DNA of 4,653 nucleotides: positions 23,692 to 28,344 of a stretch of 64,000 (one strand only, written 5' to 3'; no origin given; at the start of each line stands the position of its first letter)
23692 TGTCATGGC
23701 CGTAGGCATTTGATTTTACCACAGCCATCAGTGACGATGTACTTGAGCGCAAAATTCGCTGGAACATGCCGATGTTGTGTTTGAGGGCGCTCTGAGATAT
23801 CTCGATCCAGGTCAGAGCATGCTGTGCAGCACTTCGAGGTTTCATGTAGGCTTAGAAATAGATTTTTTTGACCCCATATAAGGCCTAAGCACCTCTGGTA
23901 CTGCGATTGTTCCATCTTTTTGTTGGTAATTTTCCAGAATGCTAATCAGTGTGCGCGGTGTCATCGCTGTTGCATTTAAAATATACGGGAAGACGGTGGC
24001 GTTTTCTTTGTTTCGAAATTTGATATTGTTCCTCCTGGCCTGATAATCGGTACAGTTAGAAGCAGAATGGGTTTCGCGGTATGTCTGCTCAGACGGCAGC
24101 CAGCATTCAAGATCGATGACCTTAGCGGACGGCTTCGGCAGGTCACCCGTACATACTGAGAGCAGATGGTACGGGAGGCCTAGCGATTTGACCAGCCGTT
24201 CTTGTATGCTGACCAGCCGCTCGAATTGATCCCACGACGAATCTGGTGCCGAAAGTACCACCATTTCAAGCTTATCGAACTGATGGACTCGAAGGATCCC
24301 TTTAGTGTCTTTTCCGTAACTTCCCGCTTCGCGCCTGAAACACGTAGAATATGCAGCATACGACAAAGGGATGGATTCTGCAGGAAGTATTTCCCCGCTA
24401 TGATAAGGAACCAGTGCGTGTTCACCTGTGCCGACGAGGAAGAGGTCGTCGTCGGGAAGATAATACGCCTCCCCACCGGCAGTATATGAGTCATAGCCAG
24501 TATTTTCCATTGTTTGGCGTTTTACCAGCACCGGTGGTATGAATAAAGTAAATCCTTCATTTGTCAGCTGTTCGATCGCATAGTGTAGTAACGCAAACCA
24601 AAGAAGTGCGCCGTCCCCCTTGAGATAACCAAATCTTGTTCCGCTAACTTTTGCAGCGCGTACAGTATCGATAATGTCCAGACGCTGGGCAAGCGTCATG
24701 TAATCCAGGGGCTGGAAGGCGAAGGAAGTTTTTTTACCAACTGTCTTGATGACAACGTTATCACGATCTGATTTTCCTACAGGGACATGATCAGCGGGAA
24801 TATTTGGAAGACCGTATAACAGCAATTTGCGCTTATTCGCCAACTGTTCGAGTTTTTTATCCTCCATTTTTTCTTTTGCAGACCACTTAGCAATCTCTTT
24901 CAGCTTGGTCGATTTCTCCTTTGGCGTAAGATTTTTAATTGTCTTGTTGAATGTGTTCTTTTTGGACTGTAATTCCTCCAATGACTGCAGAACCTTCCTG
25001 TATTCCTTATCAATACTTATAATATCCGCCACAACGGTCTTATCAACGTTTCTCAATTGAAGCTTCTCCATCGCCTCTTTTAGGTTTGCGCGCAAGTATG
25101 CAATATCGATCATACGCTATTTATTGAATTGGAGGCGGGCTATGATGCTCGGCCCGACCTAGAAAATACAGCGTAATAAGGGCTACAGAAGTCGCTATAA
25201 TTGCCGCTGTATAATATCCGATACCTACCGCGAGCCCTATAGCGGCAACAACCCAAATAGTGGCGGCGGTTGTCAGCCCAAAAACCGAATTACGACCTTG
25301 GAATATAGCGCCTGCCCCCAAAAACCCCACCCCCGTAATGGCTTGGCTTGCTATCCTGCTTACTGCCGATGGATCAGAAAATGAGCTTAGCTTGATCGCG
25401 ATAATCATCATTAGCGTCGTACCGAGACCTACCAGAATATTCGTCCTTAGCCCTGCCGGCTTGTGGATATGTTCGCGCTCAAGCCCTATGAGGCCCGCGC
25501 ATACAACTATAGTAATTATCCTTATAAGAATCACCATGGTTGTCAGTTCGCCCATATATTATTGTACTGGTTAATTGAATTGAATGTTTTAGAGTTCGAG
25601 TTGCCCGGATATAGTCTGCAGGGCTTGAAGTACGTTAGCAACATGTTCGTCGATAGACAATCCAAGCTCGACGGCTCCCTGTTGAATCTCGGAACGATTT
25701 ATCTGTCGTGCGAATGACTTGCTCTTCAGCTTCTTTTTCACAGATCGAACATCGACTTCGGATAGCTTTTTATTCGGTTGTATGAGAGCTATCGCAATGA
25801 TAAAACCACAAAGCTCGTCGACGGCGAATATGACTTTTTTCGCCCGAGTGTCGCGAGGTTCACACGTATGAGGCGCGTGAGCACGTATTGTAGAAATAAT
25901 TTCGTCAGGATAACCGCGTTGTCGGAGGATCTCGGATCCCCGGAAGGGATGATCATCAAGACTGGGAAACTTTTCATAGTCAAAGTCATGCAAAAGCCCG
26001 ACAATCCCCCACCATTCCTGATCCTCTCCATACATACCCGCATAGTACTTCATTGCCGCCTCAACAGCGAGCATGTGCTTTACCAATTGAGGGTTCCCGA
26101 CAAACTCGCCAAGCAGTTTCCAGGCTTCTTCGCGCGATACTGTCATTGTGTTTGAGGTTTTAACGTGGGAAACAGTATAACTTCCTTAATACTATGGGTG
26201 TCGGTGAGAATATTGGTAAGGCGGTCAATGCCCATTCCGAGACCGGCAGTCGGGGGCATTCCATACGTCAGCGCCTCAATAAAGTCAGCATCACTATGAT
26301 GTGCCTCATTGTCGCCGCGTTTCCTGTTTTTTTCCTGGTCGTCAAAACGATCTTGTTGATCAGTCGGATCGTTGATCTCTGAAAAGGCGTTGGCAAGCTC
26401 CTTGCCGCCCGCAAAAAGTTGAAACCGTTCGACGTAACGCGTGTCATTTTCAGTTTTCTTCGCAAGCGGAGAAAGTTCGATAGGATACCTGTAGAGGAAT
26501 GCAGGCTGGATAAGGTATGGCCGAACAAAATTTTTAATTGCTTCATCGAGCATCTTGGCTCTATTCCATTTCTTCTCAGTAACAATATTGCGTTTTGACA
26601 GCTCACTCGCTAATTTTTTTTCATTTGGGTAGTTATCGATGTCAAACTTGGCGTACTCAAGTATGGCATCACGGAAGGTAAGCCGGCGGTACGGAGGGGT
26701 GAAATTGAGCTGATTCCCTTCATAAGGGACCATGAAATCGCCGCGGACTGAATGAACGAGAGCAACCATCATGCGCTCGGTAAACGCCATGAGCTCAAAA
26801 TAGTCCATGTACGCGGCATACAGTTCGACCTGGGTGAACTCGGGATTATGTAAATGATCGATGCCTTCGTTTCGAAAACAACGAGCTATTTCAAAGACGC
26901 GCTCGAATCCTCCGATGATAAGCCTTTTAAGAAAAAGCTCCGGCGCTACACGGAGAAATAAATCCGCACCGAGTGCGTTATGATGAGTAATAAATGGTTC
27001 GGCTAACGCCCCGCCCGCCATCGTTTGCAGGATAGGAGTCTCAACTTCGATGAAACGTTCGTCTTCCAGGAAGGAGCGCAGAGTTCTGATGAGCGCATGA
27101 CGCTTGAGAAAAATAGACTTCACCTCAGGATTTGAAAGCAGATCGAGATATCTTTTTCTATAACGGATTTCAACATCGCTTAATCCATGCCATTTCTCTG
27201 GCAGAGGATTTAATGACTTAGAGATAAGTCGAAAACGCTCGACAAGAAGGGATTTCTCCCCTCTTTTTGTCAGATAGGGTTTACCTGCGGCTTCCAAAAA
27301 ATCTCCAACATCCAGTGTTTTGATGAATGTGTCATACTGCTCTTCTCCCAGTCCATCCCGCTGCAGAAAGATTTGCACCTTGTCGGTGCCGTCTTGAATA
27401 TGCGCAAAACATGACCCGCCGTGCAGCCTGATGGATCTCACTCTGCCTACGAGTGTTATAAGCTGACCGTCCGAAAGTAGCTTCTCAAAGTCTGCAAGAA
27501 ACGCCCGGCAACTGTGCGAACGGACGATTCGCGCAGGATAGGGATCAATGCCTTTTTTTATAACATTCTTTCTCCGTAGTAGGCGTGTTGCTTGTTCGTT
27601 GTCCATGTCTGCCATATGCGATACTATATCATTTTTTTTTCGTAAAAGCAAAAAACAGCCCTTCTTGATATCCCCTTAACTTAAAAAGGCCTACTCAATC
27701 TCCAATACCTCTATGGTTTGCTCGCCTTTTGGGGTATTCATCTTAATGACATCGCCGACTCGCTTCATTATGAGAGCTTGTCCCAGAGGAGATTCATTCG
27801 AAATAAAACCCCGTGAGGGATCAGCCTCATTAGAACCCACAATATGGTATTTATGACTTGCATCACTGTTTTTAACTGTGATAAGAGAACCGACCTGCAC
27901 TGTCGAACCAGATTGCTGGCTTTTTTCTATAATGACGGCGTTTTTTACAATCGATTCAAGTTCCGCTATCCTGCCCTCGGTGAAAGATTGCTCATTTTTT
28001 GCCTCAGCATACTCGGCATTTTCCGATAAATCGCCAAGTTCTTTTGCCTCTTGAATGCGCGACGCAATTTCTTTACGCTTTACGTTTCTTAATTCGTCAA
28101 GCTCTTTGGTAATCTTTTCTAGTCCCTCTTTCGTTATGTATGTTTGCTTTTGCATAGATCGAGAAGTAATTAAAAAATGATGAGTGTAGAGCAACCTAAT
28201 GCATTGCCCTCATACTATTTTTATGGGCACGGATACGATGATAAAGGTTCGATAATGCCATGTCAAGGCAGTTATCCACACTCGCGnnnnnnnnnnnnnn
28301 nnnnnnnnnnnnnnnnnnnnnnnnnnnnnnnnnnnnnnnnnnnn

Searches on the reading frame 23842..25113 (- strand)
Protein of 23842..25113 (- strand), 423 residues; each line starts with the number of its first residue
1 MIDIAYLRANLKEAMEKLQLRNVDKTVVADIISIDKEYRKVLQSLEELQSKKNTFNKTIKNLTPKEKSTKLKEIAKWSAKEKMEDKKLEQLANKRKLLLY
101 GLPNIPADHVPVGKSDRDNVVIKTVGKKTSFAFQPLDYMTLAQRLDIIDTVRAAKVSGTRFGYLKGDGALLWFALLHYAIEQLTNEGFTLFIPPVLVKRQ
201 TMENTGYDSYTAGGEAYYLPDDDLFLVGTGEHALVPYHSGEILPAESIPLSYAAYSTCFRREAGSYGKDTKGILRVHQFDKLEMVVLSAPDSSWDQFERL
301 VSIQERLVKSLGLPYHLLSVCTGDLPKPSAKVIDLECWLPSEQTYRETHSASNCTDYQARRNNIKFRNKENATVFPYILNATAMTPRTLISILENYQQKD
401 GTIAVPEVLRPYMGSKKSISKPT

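Call 14: search_protein_families(library=pfam, proteins=[window:23842-25113:-], max_evalue=0.001)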
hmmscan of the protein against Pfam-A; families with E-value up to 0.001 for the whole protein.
window:23842-25113:- (423 aa): 2 families
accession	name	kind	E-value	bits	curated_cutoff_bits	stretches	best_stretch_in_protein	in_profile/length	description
PF00587.30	tRNA-synt_2b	-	5.9e-32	111.6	29.3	1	221-396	8-179/179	tRNA synthetase class II core domain (G, H, P, S and T)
PF02403.27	Seryl_tRNA_N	-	1.6e-18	67.3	28.2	1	1-106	1-108/108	Seryl-tRNA synthetase N-terminal domain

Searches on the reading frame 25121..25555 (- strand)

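Call 14: search_protein_families(library=pfam, proteins=[window:25121-25555:-], max_evalue=0.001)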
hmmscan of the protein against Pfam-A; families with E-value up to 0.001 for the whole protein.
window:25121-25555:- (144 aa): 1 family
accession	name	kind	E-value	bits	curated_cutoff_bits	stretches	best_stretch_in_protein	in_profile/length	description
PF02308.21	MgtC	-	1.1e-36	126.3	31.4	1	17-136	5-119/121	MgtC family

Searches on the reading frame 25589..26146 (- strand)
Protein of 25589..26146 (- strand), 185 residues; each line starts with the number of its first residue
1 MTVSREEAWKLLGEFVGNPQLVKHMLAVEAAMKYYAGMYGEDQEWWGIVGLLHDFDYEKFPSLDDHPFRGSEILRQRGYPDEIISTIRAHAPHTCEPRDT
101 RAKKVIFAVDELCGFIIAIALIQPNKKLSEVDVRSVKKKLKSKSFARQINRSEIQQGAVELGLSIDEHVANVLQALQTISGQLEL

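Call 14: search_protein_families(library=pfam, proteins=[window:25589-26146:-], max_evalue=0.001)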
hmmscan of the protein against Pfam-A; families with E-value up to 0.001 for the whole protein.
window:25589-26146:- (185 aa): 1 family
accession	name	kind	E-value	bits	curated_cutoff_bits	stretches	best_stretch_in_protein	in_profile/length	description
PF01966.28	HD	-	3.1e-09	37.6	22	1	23-95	3-90/116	HD domain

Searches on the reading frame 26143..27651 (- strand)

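Call 14: search_protein_families(library=pfam, proteins=[window:26143-27651:-], max_evalue=0.001)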
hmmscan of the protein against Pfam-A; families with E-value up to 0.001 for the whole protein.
window:26143-27651:- (502 aa): 3 families
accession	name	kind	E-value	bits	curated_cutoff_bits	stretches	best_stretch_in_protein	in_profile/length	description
PF00152.25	tRNA-synt_2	-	8.9e-89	298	25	1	160-497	2-307/308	tRNA synthetases class II (D, K and N)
PF01336.31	tRNA_anti-codon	-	3.3e-13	49.8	27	1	65-143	1-75/75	OB-fold nucleic acid binding domain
PF01409.25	tRNA-synt_2d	-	2.2e-05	24.5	19.8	0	251-280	104-133/246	tRNA synthetases class II core domain (F)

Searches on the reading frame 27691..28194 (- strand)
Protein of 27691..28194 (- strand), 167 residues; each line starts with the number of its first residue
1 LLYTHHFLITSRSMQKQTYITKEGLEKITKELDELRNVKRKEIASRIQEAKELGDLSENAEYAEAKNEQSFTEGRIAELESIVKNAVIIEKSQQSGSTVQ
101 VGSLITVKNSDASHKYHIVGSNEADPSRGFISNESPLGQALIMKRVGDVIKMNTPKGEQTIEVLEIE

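Call 14: search_protein_families(library=pfam, proteins=[window:27691-28194:-], max_evalue=0.001)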
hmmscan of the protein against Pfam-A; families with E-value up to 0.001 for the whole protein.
window:27691-28194:- (167 aa): 2 families
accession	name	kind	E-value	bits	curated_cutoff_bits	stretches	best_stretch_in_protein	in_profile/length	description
PF03449.20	GreA_GreB_N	-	1.7e-27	95.8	24.5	1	19-88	2-71/71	Transcription elongation factor, N-terminal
PF01272.25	GreA_GreB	-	2e-23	82.6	26.9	1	96-167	3-76/77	Transcription elongation factor, GreA/GreB, C-term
